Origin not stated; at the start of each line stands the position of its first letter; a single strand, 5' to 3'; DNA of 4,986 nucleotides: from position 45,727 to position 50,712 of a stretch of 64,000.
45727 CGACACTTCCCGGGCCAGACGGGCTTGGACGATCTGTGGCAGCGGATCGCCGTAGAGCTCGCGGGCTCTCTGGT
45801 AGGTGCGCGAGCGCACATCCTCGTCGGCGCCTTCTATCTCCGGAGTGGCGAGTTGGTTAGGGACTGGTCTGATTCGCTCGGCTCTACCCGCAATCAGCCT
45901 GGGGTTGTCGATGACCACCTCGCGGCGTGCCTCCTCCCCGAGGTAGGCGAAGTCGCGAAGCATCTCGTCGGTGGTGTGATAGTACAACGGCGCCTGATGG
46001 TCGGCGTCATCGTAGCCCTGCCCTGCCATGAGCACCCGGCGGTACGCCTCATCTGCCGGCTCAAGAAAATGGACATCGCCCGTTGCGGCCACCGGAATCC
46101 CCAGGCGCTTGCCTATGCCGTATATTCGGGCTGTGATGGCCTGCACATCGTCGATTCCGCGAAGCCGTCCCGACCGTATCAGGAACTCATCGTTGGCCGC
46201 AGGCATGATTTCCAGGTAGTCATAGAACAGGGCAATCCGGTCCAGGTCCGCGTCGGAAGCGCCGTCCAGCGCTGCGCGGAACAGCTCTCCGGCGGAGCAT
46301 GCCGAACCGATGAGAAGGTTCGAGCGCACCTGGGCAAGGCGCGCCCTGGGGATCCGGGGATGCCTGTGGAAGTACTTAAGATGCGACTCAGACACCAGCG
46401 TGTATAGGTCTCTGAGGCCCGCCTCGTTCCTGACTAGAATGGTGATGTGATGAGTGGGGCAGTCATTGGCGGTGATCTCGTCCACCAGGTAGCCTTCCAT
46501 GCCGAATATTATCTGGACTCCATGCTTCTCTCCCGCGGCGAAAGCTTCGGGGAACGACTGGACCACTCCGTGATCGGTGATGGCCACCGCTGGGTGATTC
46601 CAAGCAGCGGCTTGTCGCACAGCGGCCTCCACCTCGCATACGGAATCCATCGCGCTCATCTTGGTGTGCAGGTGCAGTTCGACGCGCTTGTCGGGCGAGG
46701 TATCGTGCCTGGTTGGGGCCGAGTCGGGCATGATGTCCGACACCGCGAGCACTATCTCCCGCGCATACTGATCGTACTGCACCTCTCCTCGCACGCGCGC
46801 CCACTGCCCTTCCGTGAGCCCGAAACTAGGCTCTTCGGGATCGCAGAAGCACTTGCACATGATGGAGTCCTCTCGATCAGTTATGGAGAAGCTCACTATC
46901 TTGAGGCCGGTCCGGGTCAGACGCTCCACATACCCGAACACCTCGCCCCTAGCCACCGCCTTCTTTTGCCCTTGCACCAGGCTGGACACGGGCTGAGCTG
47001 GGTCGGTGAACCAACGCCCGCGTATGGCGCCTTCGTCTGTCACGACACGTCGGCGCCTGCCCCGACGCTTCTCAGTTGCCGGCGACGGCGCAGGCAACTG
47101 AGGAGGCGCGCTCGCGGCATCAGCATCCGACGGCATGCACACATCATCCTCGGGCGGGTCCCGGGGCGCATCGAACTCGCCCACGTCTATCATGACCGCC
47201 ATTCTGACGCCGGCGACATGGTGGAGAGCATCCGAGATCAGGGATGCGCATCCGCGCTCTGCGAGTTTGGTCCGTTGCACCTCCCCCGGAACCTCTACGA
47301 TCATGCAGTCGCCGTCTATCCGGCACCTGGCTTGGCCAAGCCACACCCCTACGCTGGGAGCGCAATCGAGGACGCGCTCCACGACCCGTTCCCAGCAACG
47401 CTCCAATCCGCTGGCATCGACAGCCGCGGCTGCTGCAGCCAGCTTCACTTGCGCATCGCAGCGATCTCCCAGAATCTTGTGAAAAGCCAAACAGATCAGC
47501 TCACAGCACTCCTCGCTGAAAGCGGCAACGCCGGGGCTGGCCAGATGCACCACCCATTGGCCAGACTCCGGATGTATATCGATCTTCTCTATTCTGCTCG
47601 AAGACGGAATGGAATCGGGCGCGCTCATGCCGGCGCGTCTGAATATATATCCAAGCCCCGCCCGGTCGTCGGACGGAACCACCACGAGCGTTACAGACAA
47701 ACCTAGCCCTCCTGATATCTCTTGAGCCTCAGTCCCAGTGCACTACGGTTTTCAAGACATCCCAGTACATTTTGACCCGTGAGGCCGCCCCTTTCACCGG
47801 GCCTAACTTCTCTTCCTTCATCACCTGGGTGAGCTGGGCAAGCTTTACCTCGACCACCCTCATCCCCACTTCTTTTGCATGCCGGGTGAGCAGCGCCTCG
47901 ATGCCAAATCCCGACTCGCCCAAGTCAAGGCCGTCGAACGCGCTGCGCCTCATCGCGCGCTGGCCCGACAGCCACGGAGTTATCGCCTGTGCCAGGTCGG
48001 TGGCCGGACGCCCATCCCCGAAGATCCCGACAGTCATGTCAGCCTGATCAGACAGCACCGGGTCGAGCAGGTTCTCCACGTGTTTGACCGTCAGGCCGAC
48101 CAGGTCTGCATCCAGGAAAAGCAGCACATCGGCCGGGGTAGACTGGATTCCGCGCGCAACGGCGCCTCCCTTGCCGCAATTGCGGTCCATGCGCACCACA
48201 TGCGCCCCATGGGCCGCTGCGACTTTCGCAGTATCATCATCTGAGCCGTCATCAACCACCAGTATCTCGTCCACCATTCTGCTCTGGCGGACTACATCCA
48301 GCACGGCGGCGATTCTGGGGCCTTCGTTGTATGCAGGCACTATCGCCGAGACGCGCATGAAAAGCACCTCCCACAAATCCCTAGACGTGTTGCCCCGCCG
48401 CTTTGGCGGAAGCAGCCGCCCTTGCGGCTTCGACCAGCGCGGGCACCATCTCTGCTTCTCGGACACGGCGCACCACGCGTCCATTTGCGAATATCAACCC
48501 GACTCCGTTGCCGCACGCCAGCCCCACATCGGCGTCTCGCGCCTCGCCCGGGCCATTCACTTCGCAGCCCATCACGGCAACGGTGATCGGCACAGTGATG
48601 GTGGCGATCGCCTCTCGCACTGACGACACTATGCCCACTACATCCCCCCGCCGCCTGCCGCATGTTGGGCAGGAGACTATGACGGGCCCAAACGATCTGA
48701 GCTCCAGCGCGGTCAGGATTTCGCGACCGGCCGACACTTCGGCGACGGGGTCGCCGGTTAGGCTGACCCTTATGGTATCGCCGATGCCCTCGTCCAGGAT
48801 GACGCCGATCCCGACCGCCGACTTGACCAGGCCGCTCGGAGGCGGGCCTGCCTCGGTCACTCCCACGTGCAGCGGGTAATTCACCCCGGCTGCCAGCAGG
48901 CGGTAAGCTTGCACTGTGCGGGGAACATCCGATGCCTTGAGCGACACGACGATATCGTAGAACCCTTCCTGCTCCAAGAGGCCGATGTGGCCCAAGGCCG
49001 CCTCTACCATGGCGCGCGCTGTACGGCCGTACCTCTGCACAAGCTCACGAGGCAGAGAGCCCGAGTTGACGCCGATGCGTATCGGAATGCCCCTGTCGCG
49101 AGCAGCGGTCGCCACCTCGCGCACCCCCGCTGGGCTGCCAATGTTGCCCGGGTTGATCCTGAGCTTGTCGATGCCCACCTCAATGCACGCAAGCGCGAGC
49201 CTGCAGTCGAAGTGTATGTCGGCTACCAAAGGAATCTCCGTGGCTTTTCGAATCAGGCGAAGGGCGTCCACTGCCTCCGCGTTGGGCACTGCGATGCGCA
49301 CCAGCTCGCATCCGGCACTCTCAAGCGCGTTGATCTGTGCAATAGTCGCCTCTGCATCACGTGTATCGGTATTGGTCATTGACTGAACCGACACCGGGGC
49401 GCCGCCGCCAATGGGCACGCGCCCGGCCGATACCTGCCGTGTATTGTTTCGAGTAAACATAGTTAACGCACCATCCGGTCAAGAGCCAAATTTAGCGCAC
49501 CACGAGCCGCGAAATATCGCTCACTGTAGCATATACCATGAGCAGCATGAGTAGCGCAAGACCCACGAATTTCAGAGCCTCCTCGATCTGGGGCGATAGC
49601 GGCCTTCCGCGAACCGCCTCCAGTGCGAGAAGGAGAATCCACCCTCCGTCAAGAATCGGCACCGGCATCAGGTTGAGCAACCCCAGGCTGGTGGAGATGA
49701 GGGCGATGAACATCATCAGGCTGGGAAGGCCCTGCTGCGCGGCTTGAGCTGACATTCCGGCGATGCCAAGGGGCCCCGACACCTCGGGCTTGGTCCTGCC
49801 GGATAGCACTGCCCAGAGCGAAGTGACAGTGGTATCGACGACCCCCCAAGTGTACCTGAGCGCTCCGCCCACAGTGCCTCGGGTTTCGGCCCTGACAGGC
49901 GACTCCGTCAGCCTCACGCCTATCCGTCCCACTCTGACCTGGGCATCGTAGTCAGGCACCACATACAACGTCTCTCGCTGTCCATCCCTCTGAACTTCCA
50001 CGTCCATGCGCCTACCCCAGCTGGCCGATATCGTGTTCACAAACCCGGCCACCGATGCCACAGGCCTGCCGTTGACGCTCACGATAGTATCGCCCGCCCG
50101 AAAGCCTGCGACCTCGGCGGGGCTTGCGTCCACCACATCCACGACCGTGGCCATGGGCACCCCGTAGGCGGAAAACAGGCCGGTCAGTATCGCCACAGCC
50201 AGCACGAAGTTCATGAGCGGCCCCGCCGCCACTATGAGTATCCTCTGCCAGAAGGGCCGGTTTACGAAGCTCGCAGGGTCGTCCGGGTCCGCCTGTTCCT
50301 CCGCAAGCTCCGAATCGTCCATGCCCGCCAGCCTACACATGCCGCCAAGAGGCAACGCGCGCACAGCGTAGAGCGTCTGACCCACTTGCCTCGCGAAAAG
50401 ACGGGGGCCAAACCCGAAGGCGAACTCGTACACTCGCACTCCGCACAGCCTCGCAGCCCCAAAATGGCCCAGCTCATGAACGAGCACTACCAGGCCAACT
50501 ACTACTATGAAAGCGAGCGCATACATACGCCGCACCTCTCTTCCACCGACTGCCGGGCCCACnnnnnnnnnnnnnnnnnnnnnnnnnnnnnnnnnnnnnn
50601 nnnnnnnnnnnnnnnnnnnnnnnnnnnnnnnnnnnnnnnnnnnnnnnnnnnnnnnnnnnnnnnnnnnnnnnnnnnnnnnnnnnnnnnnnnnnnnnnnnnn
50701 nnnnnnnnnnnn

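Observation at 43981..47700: PolC replicase apparently lacking its DnaQ-like 3'-5' proofreading exonuclease domain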

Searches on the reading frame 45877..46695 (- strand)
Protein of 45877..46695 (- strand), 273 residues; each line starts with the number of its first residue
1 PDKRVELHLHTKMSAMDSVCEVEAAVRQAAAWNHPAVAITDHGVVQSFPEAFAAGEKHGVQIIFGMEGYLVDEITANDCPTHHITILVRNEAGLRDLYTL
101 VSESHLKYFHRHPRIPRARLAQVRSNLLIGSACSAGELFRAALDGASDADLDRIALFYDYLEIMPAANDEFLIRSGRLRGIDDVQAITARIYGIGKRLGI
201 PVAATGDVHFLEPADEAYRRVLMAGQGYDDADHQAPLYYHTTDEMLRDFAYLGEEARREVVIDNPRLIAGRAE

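Call 12: search_solved_structures(query=window:45877-46695:-, show_alignments=5, max_evalue=0.001)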
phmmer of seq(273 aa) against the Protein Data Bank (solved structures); distinct sequences matched with E-value up to 0.001: 13.
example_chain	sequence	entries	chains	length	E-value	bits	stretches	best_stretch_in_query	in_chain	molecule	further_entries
3f2b_A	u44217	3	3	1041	2.7e-71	243.2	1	2-269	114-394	DNA-directed DNA polymerase III alpha chain | GEOBACILLUS KAUSTOPHILUS DNA POLC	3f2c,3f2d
9qpc_A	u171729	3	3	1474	2e-64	220.7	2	81-270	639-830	DNA polymerase III PolC-type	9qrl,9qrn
4jom_A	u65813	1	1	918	4e-20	75.5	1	4-242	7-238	DNA polymerase III subunit alpha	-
4gx8_A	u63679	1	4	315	2.6e-17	66.3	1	5-242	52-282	DNA polymerase III subunit epsilon,DNA polymerase III subunit alpha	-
4gx9_A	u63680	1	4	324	2.8e-17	66.2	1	5-242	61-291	DNA polymerase III subunit epsilon,DNA polymerase III subunit alpha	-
2hnh_A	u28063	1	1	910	9.9e-17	64.4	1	5-242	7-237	DNA polymerase III alpha subunit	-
2hqa_A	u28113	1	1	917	1e-16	64.4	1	5-242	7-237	DNA polymerase III alpha subunit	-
5m1s_A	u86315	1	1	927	1e-16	64.4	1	5-242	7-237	DNA polymerase III subunit alpha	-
5fku_A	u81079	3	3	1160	1.5e-16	63.8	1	5-242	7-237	DNA POLYMERASE III SUBUNIT ALPHA | DNA POLYMERASE III ALPHA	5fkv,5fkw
2hpi_A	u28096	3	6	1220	1.2e-13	54.3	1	5-232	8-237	DNA polymerase III alpha subunit | DNA polymerase III subunit alpha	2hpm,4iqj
5lew_A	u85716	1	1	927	2.4e-12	50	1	5-218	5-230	DNA polymerase III subunit alpha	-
3e0d_A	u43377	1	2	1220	3e-12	49.7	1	5-232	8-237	DNA polymerase III subunit alpha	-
7pu7_A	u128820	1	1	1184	4.7e-12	49.1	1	5-218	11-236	DNA polymerase III subunit alpha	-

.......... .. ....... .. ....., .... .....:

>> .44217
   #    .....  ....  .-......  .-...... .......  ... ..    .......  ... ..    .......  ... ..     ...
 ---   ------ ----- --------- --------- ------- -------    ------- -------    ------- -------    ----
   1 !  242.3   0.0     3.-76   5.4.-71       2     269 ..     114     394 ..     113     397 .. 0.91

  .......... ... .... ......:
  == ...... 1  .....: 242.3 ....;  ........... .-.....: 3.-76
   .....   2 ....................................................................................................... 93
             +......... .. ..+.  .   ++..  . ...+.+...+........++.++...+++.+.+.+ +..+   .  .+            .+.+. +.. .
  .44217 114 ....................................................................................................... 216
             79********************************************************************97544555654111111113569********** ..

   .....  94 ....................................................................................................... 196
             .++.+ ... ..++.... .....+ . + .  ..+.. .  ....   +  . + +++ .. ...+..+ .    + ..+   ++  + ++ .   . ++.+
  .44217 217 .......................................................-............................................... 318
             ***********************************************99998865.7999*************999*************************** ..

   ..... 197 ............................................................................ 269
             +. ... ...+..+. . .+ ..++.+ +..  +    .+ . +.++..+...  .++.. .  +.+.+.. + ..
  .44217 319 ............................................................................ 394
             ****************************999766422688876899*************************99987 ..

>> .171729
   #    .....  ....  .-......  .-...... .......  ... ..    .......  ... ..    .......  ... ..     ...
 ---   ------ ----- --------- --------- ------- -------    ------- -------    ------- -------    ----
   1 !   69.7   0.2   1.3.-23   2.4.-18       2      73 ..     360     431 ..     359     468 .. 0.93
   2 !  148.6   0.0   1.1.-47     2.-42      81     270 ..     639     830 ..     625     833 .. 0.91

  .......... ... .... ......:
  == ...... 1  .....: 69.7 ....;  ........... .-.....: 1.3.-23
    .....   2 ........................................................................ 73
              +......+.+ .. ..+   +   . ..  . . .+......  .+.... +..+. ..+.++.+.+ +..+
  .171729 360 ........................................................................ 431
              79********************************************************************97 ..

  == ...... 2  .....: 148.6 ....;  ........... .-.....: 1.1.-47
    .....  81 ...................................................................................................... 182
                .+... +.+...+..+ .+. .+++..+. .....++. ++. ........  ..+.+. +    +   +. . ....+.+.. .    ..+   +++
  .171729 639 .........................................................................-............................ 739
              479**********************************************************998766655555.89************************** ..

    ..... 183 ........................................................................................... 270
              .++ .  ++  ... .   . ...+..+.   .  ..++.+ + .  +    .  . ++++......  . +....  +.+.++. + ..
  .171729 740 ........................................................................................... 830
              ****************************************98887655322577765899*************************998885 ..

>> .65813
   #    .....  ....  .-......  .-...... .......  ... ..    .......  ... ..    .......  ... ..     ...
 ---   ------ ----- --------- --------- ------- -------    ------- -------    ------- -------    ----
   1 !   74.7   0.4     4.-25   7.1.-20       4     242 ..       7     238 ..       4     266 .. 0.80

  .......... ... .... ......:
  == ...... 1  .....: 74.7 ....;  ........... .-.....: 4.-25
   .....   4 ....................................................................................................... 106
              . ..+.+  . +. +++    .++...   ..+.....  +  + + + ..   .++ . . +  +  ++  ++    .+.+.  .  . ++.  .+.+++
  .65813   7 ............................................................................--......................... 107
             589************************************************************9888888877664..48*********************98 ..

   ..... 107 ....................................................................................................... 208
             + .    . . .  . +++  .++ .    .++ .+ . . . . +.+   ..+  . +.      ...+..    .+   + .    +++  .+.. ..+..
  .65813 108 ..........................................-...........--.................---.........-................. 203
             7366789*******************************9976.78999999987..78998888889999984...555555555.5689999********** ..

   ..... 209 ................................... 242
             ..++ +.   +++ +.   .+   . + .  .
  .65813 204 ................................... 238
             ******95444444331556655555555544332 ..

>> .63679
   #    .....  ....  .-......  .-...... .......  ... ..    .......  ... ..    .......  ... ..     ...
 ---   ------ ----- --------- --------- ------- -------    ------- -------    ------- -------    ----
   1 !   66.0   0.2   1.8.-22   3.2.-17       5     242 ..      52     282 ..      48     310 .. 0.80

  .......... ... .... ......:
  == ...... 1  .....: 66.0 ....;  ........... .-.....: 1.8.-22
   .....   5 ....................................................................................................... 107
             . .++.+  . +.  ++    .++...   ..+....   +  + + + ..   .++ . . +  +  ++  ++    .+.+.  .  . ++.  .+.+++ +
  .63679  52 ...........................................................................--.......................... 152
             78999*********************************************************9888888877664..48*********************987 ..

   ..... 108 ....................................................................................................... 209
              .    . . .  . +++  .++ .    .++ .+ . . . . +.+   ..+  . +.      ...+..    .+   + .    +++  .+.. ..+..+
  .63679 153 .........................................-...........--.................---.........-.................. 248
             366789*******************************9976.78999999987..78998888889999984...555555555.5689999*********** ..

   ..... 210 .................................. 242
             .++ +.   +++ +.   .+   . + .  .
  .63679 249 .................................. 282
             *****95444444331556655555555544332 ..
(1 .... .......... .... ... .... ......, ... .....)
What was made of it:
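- Closest known: Canonical PolC. Different: In 9QPC, residues 432-638 have no counterpart here (call 12).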

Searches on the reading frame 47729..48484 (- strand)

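Call 19: search_protein_families(library=pfam, proteins=[window:47729-48484:-], max_evalue=0.001)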
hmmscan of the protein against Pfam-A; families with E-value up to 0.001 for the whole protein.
window:47729-48484:- (251 aa): 5 families
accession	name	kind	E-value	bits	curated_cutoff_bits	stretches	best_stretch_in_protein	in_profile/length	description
PF00535.33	Glycos_transf_2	-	1e-23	84.5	23.3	1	46-163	1-123/168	Glycosyl transferase family 2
PF12804.13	NTP_transf_3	-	4e-08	34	27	1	53-159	22-127/160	MobA-like NTP transferase domain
PF13641.12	Glyco_tranf_2_3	-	1.3e-06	29.1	27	1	45-129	3-98/230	Glycosyltransferase like family 2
PF10111.15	Glyco_tranf_2_2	-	0.00075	19.5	27.3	1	61-129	15-93/276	Glycosyltransferase like family 2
PF13704.12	Glyco_tranf_2_4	-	0.00085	20.2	27.5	0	53-103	2-52/98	Glycosyl transferase family 2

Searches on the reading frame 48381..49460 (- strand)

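Call 19: search_protein_families(library=pfam, proteins=[window:48381-49460:-], max_evalue=0.001)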
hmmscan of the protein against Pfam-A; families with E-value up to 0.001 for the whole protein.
window:48381-49460:- (359 aa): 1 family
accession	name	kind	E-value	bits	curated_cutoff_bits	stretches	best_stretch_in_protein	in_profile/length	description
PF04551.19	GcpE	-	7.4e-143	476.1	32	1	7-345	1-340/343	GcpE protein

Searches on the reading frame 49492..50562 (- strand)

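Call 19: search_protein_families(library=pfam, proteins=[window:49492-50562:-], max_evalue=0.001)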
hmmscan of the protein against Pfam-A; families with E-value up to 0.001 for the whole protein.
window:49492-50562:- (356 aa): 4 families
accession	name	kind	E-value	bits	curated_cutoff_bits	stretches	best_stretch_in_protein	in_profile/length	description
PF02163.28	Peptidase_M50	-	8e-63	212.2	27.2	1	17-341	1-221/221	Peptidase family M50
PF13180.12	PDZ_2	-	4.5e-12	46.5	27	1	138-201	14-78/80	PDZ domain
PF17820.7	PDZ_6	-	9.1e-11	41.8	27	1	140-192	2-54/54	PDZ domain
PF00595.29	PDZ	-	5.8e-05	23.8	23.2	1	139-171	28-60/81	PDZ domain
